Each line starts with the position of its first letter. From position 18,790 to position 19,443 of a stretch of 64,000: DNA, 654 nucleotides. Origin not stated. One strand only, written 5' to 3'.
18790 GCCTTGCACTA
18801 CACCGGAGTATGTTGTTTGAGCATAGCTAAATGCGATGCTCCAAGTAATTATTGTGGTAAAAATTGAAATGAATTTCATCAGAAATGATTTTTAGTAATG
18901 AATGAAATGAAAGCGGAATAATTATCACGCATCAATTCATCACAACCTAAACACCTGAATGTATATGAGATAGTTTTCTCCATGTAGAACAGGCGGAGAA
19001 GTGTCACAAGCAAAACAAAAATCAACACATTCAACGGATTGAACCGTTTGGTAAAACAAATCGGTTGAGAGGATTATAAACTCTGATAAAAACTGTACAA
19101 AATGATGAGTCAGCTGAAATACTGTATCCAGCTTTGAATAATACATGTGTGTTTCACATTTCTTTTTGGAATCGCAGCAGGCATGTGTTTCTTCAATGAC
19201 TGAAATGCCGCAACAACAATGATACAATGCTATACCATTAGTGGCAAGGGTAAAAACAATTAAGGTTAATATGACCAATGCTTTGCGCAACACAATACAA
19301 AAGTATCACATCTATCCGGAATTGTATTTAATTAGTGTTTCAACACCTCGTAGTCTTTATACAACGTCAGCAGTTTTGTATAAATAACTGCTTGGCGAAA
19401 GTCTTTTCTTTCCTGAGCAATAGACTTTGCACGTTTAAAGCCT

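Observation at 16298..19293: Cys-rich small protein + TonB-dependent receptor + secreted HMA protein, all carrying an A-C-C vicinal-cysteine motif: candidate thiophilic-metal handling module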

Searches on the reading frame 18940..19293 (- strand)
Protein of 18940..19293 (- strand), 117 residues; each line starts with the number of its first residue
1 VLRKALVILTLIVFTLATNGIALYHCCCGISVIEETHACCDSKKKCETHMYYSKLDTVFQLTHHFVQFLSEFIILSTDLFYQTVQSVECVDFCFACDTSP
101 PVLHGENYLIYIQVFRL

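Call 3: search_protein_families(library=ncbifam, proteins=[window:18940-19293:-], max_evalue=0.01)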
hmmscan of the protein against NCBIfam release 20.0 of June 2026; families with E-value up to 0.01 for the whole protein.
window:18940-19293:- (117 aa): 0 families

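Call 4: search_protein_families(library=pfam, proteins=[window:18940-19293:-], max_evalue=0.01)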
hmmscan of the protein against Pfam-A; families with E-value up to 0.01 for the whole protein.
window:18940-19293:- (117 aa): 0 families

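Call 5: search_protein_families(library=pfam, proteins=[window:18940-19293:-], max_evalue=10)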
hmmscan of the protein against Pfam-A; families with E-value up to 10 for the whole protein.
window:18940-19293:- (117 aa): 1 family
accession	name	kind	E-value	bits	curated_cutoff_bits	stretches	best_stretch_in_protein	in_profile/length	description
PF07150.16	DUF1390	-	0.017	15.3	24.7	1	21-58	5-42/226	Protein of unknown function (DUF1390)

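Call 6: search_protein_families(library=ncbifam, proteins=[window:18940-19293:-], max_evalue=10)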
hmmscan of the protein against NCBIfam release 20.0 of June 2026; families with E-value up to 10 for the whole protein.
window:18940-19293:- (117 aa): 0 families

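Call 7: find_homologous_proteins(query=window:18940-19293:-, max_evalue=0.01)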
Query window:18940-19293:-: 2 candidates shared short words with the query, none scored E <= 0.01.

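Call 33: find_homologous_proteins(query=A4, max_evalue=0.001)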
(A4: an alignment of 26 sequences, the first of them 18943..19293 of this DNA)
Query A4 (26 sequences) (117 aa, profile of the alignment): 28 proteins with E <= 0.001 among 370 candidates.
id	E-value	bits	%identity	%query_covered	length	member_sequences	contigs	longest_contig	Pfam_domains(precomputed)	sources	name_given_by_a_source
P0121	2.3e-28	117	31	38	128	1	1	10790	PF26622.1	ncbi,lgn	-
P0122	5.5e-27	113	21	88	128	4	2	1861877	PF26622.1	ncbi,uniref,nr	ncbi:hypothetical protein [Sediminibacterium sp.]|uniref:HYC_CC_PP family protein n=1 Tax=Sediminiba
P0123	4.9e-26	110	23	88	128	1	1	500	PF26622.1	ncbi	-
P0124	1.3e-25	108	21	88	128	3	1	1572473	PF26622.1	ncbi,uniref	ncbi:HYC_CC_PP family protein [Sediminibacterium sp.]|uniref:HYC_CC_PP family protein n=1 Tax=Sedimi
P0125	1.8e-25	108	26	89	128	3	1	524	PF26622.1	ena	-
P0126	5.2e-25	106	-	-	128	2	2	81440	PF26622.1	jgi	-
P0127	1.6e-24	105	23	88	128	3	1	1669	PF26622.1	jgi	jgi:hypothetical protein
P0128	4.2e-24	103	26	66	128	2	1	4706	PF26622.1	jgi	jgi:hypothetical protein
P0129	5.2e-24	103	-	-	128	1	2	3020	PF26622.1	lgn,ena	-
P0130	8.9e-24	102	-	-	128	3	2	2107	PF26622.1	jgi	jgi:hypothetical protein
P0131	1.1e-23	102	44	8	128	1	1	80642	PF26622.1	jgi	-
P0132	2.6e-23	101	-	-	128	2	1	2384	PF26622.1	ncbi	-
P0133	2.7e-23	101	25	90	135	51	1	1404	PF26622.1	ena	-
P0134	3.4e-23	100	40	9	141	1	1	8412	PF26622.1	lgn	-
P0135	3.9e-23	100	-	-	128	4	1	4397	PF26622.1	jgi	jgi:hypothetical protein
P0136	6.9e-22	96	26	56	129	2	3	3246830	PF26622.1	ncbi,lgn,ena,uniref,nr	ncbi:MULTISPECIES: HYC_CC_PP family protein [Sediminibacterium]|uniref:HYC_CC_PP family protein n=1 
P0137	1.1e-21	95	31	52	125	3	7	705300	PF26622.1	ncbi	ncbi:MAG: hypothetical protein RH860_03815 [Cytophagales bacterium]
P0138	4.2e-21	94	40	21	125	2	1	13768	PF26622.1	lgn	-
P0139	8.4e-21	93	25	56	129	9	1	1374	PF26622.1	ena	-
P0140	1.2e-20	92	26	80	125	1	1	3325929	PF26622.1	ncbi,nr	ncbi:hypothetical protein HZR84_12700 [Hyphobacterium sp. CCMP332]|nr:hypothetical protein HZR84_127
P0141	2.5e-20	91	26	36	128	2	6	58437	PF26622.1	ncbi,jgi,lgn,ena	jgi:hypothetical protein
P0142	5.0e-20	90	24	62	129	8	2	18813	PF26622.1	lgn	-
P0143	2.1e-19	88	42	16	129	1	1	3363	PF26622.1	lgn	-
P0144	2.6e-19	88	29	32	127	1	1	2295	PF26622.1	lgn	-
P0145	4.4e-19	87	25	56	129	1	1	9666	PF26622.1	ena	-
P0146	1.6e-9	56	25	80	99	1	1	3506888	PF26622.1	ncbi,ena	-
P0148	2.5e-4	39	23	57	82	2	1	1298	PF26622.1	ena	-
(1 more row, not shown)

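Call 34: search_protein_families(library=pfam, proteins=[P0122, P0137], max_evalue=0.01)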
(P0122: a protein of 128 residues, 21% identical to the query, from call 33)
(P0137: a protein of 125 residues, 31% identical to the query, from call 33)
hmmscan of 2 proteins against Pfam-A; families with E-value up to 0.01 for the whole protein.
P0122 (128 aa): 0 families

P0137 (125 aa): 0 families

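Call 46: predict_structure(alignment_id=A5)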
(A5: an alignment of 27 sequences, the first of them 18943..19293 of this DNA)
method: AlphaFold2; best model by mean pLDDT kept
length: 117 residues; sequences in the alignment: 27
mean_pLDDT: 54.5   pTM: 0.26
mean pLDDT of the five models: 54.5, 53.3, 52.5, 50.0, 48.1
residues with pLDDT >= 90: 12; 70-90: 8; 50-70: 34; < 50: 63
segments of 3 or more residues with pLDDT < 50: 28-38, 40-57, 80-99, 103-105, 108-117
pLDDT, mean of each block of 10 residues (from residue 1): 91 88 52 45 44 46 56 55 42 42 49 40
secondary structure, 60 per line:
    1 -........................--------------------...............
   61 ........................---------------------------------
elements in order: H2-25 H46-84

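Call 58: find_encoding_contigs(protein=P0137, flank=5000, max_places=1)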
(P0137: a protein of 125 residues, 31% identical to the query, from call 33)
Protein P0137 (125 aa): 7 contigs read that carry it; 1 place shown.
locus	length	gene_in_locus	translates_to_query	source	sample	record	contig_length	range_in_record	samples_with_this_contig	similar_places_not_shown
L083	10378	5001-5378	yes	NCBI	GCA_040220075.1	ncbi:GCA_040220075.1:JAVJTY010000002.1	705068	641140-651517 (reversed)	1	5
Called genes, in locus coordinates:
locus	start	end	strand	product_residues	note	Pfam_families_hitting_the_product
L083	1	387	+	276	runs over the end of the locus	PF01520:Amidase_3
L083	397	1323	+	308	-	PF28542:DUF8434, PF02470:MlaD, PF28544:Helical_needle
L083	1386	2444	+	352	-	PF10851:DUF2652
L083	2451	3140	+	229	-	PF00106:adh_short, PF08659:KR (weak), PF23441:SDR (faint), PF13561:adh_short_C2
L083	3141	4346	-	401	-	PF13650:Asp_protease_2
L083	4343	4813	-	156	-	PF03795:YCII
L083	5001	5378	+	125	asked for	PF26622:DUF8199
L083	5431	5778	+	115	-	PF00403:HMA (weak)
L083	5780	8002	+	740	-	PF13715:CarbopepD_reg_2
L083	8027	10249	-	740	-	PF07719:TPR_2 (faint), PF13181:TPR_8 (faint), PF13374:TPR_10 (faint), PF17874:TPR_MalT (faint), PF13424:TPR_12 (weak), PF00515:TPR_1 (weak), PF07228:SpoIIE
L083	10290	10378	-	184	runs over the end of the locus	PF05163:DinB (faint), PF12867:DinB_2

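Call 59: find_encoding_contigs(protein=P0141, flank=5000, max_places=1)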
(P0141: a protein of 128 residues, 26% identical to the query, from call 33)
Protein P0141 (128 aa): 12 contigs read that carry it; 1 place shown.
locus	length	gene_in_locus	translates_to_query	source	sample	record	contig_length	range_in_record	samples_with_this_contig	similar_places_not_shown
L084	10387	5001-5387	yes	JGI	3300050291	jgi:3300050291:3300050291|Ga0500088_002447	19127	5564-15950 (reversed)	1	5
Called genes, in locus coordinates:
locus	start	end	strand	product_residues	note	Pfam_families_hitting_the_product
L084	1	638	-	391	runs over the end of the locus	PF13495:Phage_int_SAM_4, PF00589:Phage_integrase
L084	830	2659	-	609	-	PF00664:ABC_membrane, PF00005:ABC_tran, PF02463:SMC_N (weak)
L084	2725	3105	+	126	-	PF02033:RBFA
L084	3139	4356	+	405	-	PF12704:MacB_PCD, PF02687:FtsX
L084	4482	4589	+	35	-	-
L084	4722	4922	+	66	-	-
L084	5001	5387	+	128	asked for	PF26622:DUF8199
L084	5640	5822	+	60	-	-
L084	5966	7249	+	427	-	PF00873:ACR_tran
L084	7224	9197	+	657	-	PF00873:ACR_tran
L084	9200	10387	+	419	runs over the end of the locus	PF02321:OEP (faint)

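Call 60: find_encoding_contigs(protein=P0146, flank=5000, max_places=1)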
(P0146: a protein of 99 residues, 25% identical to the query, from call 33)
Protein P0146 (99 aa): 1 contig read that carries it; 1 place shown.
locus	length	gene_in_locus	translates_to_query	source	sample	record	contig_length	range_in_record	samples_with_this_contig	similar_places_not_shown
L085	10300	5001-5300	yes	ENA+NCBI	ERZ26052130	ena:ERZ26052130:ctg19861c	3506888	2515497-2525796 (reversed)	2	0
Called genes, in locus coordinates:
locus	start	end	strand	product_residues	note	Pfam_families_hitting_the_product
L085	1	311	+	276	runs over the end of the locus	PF01520:Amidase_3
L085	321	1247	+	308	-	PF28542:DUF8434, PF02470:MlaD, PF28544:Helical_needle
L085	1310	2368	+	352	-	PF10851:DUF2652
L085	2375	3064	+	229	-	PF00106:adh_short, PF08659:KR (weak), PF23441:SDR (faint), PF13561:adh_short_C2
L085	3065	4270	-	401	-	PF13650:Asp_protease_2, PF13975:gag-asp_proteas (faint)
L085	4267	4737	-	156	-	PF03795:YCII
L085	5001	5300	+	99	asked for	PF26622:DUF8199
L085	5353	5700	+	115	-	PF00403:HMA (weak)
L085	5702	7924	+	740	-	PF13715:CarbopepD_reg_2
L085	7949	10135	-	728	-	PF28559:TPR_SusR (faint), PF07719:TPR_2 (faint), PF13181:TPR_8 (faint), PF13374:TPR_10 (faint), PF17874:TPR_MalT (weak), PF13424:TPR_12, PF00515:TPR_1 (weak), PF07228:SpoIIE, +2 more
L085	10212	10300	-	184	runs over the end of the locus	PF12867:DinB_2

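Call 62: search_protein_families(library=ncbifam, proteins=[L084:5966-7246:+, L084:7224-9194:+, L084:5640-5819:+, L084:5001-5384:+, L083:5431-5775:+, L083:5780-7999:+], max_evalue=0.001)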
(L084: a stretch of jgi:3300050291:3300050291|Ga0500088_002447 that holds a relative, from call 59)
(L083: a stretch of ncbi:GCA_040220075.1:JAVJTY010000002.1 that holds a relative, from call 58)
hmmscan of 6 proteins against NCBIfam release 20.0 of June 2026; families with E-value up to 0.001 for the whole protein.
L084:5966-7246:+ (427 aa): 11 families
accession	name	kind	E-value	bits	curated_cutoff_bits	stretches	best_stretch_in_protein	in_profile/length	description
TIGR00914.1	2A0601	subfamily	1.9e-142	476.2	701.45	1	1-421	1-427/1051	CusA/CzcA family heavy metal efflux RND transporter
NF033617.1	RND_permease_2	subfamily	2.5e-64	217.7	1250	1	15-416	10-413/1009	multidrug efflux RND transporter permease subunit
NF000282.2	RND_permease_1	subfamily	6e-62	209.9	1250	1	18-421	13-425/1029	multidrug efflux RND transporter permease subunit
TIGR00915.1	2A0602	subfamily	3.1e-55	187.6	940.35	1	17-423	13-428/1050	efflux RND transporter permease subunit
NF007131.0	PRK09577.1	equivalog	2.6e-42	144.6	1768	1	18-423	14-427/1045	multidrug efflux RND transporter permease subunit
NF007842.1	PRK10555.1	equivalog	3.6e-40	137.7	1854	1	18-422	14-427/1036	multidrug efflux RND transporter permease AcrD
NF000037.1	RND_perm_OqxB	exception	4.7e-39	133.9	2200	1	23-417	21-425/1050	multidrug efflux RND transporter permease subunit OqxB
NF007133.0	PRK09579.1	equivalog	9.7e-39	132.7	1763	1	17-417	15-415/1017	multidrug efflux RND transporter permease subunit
NF007905.0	PRK10614.1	equivalog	4.3e-36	124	1774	1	16-415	14-414/1025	multidrug efflux RND transporter permease subunit MdtC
NF011706.2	PRK15127.1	equivalog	1.9e-35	122.1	2150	1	16-419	12-424/1049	multidrug efflux RND transporter permease subunit AcrB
NF007798.0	PRK10503.1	equivalog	1.3e-28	99.2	1584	1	8-415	16-423/1040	MdtB/MuxB family multidrug efflux RND transporter permease subunit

L084:7224-9194:+ (657 aa): 11 families
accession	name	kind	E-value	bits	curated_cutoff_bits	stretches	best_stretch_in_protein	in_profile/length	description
TIGR00914.1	2A0601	subfamily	1.9e-182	608.6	701.45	1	27-640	431-1036/1051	CusA/CzcA family heavy metal efflux RND transporter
NF033617.1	RND_permease_2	subfamily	1.8e-67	228.1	1250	1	40-639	425-1007/1009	multidrug efflux RND transporter permease subunit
NF000282.2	RND_permease_1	subfamily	2.4e-50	171.5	1250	1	39-639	432-1027/1029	multidrug efflux RND transporter permease subunit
TIGR00915.1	2A0602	subfamily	6.2e-45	153.5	940.35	1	39-641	433-1030/1050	efflux RND transporter permease subunit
NF007905.0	PRK10614.1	equivalog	3.7e-44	150.7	1774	1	41-645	428-1014/1025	multidrug efflux RND transporter permease subunit MdtC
NF007798.0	PRK10503.1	equivalog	8e-41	139.6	1584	1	50-640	446-1023/1040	MdtB/MuxB family multidrug efflux RND transporter permease subunit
NF007133.0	PRK09579.1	equivalog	6.6e-30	103.4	1763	1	42-638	428-1001/1017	multidrug efflux RND transporter permease subunit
NF007131.0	PRK09577.1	equivalog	1.2e-29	102.7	1768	1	39-639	432-1022/1045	multidrug efflux RND transporter permease subunit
NF007842.1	PRK10555.1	equivalog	1.2e-22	79.7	1854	1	322-640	725-1027/1036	multidrug efflux RND transporter permease AcrD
NF011706.2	PRK15127.1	equivalog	2.9e-21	75.1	2150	1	49-646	443-1036/1049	multidrug efflux RND transporter permease subunit AcrB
NF000037.1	RND_perm_OqxB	exception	4.7e-21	74.3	2200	1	321-641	730-1036/1050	multidrug efflux RND transporter permease subunit OqxB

L084:5640-5819:+ (60 aa): 0 families

L084:5001-5384:+ (128 aa): 1 family
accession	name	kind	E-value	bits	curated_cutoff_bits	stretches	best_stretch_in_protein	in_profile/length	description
NF047658.1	HYC_CC_PP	subfamily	2.7e-08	34.4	28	1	15-123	14-126/131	HYC_CC_PP family protein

L083:5431-5775:+ (115 aa): 4 families
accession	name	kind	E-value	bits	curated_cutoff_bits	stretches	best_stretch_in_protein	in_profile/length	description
NF033795.1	chaper_CopZ_Bs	exception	8.9e-08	32.2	91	1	29-89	3-65/66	copper chaperone CopZ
NF033794.2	chaper_CopZ_Eh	exception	1.7e-06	28.1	95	1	29-89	3-65/68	copper chaperone CopZ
NF033556.1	MerTP_fusion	equivalog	8.1e-06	25.6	180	1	19-88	113-184/186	mercuric transport protein MerTP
TIGR00003.1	TIGR00003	subfamily_domain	8.4e-06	25.9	62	1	30-88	4-64/66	copper ion binding protein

L083:5780-7999:+ (740 aa): 8 families
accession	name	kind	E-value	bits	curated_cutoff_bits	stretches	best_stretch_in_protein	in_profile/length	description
NF010048.1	PRK13524.1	subfamily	2.6e-08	32.8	493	1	431-701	431-710/744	FepA family TonB-dependent siderophore receptor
NF050067.1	TonBEntbctnRecCfrA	equivalog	8.2e-08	31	1200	0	406-540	364-494/698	TonB-dependent ferric enterobactin receptor CfrA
NF010051.0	PRK13528.1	subfamily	2.3e-06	26.1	583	1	436-601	426-599/727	FepA family TonB-dependent siderophore receptor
NF010010.0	PRK13483.1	equivalog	6.6e-06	24.4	927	1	404-499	336-436/660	ligand-gated channel protein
NF010011.0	PRK13484.1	equivalog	7.4e-06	24.5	1197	1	437-507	387-457/682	IreA family TonB-dependent siderophore receptor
NF010012.0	PRK13486.1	equivalog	2.5e-05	22.8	924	0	123-240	45-169/696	TonB-dependent receptor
TIGR01785.1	TonB-hemin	subfamily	5.9e-05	21.7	316.85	1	121-232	19-132/677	TonB-dependent heme/hemoglobin receptor family protein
NF010038.0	PRK13513.1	equivalog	8.9e-05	21.2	942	1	404-486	328-415/659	ligand-gated channel protein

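Call 76: search_protein_representatives(alignment_id=A5)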
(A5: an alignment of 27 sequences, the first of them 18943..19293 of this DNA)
Query: 27 sequences, 128 profile positions. Proteins with E-value up to 0.001 (for the whole library): 5704; up to 1e-10: 2057; up to 1e-30: 2. The best 150 are listed.
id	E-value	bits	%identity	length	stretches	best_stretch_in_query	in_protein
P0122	6.7e-55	201.3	-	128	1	1-128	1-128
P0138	2.8e-34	134.6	-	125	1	1-128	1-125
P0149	1.6e-30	122.4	-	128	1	1-128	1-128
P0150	2.0e-28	115.7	-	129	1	1-128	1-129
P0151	5.9e-28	114.2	-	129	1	1-128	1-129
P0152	7.2e-28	113.9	-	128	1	1-128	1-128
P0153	3.4e-27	111.7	-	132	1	1-128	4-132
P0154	5.3e-27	111.1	-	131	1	1-128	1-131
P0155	8.0e-27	110.5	-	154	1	1-128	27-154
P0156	1.7e-26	109.4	-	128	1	1-128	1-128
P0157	5.4e-26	107.8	-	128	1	1-128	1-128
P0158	1.6e-25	106.3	-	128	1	1-128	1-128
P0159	2.1e-25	105.9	-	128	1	1-128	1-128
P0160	6.5e-25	104.3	-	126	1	1-128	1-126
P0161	7.3e-25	104.2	-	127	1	1-128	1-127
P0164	2.5e-24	102.4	-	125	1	1-127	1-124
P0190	3.9e-22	95.3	-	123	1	1-128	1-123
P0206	7.4e-21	91.2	-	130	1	2-121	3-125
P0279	2.6e-19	86.2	-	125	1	4-127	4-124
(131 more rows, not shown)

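Call 78: find_encoding_contigs(protein=P0164, flank=4000, max_places=1)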
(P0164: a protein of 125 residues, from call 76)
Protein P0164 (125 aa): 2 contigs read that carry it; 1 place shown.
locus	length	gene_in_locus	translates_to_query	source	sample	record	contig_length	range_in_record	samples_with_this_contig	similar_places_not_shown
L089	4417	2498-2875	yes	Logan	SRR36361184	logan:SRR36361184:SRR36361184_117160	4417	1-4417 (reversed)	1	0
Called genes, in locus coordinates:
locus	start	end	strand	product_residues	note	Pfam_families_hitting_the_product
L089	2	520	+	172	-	?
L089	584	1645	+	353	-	PF10851:DUF2652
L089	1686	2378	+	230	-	PF00106:adh_short, PF08659:KR (weak), PF13561:adh_short_C2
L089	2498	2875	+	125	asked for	PF26622:DUF8199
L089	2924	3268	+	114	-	-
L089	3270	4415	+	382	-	?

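Call 79: find_encoding_contigs(protein=P0143, flank=4000, max_places=1)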
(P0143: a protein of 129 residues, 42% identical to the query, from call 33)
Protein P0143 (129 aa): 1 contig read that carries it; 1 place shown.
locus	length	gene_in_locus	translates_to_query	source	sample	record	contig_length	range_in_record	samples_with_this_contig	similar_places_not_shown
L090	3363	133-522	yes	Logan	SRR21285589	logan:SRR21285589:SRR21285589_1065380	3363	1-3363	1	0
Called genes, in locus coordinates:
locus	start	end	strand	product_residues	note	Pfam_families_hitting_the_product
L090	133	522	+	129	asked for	PF26622:DUF8199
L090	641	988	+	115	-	-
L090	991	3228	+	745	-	PF13620:CarboxypepD_reg (weak), PF13715:CarbopepD_reg_2, PF00593:TonB_dep_Rec_b-barrel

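Call 80: find_encoding_contigs(protein=P0206, flank=4000, max_places=1)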
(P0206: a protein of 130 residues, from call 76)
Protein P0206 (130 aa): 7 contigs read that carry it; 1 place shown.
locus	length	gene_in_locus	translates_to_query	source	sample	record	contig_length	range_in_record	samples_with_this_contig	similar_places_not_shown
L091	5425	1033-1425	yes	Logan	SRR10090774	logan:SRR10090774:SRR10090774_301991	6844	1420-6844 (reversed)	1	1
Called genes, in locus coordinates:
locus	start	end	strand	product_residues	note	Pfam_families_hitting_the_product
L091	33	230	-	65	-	PF01165:Ribosomal_S21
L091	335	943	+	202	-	PF00677:Lum_binding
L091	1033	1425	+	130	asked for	PF26622:DUF8199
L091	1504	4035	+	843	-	PF13715:CarbopepD_reg_2, PF00593:TonB_dep_Rec_b-barrel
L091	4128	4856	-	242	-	PF08501:Shikimate_dh_N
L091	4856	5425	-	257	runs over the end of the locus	PF02679:ComA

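Call 81: find_encoding_contigs(protein=P0190, flank=4000, max_places=1)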
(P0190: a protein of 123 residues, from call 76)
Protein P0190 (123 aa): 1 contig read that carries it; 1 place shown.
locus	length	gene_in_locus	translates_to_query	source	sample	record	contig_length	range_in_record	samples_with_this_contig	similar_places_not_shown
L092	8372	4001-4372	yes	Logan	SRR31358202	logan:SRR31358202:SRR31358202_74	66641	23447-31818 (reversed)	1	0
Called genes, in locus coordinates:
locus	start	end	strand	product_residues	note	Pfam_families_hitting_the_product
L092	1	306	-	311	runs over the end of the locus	PF12833:HTH_18, PF00165:HTH_AraC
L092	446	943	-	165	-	PF00578:AhpC-TSA, PF08534:Redoxin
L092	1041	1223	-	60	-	PF12244:DUF3606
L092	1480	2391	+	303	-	PF14257:DUF4349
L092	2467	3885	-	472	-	-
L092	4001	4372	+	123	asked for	PF26622:DUF8199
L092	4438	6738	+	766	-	PF07715:Plug (weak), PF00593:TonB_dep_Rec_b-barrel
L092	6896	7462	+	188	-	PF01872:RibD_C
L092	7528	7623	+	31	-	-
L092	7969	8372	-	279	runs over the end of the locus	PF02311:AraC_binding, PF12833:HTH_18, PF00165:HTH_AraC (weak)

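Call 82: find_encoding_contigs(protein=P0279, flank=4000, max_places=1)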
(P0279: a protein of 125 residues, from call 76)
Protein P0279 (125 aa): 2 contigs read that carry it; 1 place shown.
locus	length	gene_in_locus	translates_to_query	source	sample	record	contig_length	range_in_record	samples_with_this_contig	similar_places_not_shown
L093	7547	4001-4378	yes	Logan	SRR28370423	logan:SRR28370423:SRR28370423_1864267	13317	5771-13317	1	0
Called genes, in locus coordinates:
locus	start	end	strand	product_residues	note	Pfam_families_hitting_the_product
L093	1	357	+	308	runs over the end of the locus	PF28542:DUF8434, PF02470:MlaD, PF28544:Helical_needle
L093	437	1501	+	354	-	PF10851:DUF2652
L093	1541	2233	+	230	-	PF00106:adh_short, PF08659:KR, PF13561:adh_short_C2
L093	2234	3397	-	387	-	PF13650:Asp_protease_2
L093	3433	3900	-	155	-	PF03795:YCII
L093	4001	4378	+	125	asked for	PF26622:DUF8199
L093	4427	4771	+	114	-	-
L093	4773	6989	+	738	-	PF13715:CarbopepD_reg_2, PF07715:Plug (faint)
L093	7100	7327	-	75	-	-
